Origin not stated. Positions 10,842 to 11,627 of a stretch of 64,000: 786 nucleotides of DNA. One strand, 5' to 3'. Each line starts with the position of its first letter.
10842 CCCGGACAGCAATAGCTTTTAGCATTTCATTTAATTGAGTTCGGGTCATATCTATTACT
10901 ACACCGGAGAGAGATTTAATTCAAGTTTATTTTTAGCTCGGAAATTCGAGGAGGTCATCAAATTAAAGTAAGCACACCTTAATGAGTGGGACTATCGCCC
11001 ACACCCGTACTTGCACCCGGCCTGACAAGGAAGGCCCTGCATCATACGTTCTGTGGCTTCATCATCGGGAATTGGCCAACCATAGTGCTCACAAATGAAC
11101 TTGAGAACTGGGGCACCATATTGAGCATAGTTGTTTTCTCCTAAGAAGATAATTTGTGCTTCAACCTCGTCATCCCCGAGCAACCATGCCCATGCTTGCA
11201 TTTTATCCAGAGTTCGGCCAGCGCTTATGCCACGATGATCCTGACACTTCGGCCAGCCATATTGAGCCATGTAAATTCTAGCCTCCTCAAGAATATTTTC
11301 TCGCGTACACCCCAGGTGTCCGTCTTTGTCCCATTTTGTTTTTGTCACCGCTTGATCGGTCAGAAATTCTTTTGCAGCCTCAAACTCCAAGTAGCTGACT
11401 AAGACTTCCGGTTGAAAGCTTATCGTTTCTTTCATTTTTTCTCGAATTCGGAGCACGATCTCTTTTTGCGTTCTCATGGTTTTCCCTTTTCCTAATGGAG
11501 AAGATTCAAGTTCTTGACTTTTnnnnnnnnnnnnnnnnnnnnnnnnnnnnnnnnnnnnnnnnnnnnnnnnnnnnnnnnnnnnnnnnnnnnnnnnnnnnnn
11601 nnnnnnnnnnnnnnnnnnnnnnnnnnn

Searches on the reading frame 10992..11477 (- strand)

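Call 90: search_protein_families(library=phrogs, proteins=[window:10992-11477:-], max_evalue=0.001)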
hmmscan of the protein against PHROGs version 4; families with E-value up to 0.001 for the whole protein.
window:10992-11477:- (161 aa): 1 family
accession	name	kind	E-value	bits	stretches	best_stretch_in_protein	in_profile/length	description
phrog_5706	-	unknown function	6.2e-32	111.6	1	1-148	1-143/149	-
